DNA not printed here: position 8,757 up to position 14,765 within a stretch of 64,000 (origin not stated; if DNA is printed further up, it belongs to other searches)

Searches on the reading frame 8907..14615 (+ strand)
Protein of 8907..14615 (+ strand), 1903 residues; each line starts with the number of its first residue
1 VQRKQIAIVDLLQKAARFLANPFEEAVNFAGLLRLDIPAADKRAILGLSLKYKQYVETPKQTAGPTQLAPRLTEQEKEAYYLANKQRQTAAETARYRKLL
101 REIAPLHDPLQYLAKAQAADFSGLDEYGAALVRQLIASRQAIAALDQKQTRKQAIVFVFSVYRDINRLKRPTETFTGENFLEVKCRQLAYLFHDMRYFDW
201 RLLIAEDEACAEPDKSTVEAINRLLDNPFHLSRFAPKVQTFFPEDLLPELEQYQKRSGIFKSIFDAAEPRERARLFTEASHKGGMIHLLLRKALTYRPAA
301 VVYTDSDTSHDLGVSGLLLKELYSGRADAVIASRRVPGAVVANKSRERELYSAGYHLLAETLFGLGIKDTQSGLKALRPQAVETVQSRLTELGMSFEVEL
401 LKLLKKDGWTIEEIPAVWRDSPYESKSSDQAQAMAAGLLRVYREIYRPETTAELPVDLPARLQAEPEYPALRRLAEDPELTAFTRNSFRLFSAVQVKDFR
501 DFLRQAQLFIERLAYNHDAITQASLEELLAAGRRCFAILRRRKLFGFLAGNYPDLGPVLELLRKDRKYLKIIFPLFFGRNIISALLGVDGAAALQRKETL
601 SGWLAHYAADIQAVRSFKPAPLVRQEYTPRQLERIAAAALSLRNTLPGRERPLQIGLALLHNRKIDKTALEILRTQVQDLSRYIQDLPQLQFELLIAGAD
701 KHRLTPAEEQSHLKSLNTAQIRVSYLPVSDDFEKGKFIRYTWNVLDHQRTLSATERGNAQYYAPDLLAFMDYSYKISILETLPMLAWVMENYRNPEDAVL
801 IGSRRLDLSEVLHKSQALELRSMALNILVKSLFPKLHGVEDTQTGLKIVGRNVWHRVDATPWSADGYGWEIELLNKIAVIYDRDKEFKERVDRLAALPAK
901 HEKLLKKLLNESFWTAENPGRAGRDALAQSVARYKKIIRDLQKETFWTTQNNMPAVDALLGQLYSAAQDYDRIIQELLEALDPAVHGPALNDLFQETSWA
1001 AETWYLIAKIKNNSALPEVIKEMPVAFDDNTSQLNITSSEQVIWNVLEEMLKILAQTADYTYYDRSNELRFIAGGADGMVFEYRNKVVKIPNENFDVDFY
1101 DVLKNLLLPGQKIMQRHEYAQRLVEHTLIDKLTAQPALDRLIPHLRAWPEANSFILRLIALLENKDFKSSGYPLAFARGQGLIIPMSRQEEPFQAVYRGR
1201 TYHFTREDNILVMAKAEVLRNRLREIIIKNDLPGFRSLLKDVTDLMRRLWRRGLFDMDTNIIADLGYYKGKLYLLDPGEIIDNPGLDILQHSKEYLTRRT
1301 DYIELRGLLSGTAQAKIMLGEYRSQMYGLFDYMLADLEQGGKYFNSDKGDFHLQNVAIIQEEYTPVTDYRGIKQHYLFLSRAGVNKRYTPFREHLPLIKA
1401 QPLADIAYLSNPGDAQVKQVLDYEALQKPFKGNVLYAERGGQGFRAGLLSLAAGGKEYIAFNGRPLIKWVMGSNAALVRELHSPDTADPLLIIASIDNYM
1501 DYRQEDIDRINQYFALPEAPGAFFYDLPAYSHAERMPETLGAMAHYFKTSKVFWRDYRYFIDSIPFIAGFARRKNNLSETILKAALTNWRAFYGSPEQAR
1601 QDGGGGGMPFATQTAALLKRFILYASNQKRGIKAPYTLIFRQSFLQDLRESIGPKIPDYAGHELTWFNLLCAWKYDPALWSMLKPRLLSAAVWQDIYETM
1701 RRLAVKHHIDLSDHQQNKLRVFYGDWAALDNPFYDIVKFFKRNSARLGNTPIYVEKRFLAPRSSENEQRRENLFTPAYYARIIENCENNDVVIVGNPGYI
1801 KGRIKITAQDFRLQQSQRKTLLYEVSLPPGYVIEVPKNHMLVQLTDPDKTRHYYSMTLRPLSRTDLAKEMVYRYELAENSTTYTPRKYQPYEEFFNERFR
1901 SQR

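Call 6: search_protein_families(library=pfam, proteins=[window:8907-14615:+], max_evalue=0.01)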
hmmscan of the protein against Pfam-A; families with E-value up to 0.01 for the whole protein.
window:8907-14615:+ (1903 aa): 0 families

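Call 48: search_protein_families(library=ncbifam, proteins=[window:8907-14615:+], max_evalue=0.01)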
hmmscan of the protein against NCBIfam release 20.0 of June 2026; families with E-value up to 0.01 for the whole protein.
window:8907-14615:+ (1903 aa): 1 family
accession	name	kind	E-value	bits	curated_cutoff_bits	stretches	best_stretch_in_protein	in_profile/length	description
TIGR04182.1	glyco_TIGR04182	equivalog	0.00096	18.6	325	1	300-447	75-216/293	S-layer glycoprotein N-glycosyltransferase AglJ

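Call 53: search_solved_structures(query=window:8907-14615:+, max_evalue=1)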
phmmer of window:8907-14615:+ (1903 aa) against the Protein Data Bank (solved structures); distinct sequences matched with E-value up to 1: 0.

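Call 63: search_protein_families(library=padloc, proteins=[window:8907-14615:+], max_evalue=0.001)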
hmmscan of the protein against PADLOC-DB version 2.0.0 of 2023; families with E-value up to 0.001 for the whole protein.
window:8907-14615:+ (1903 aa): 0 families
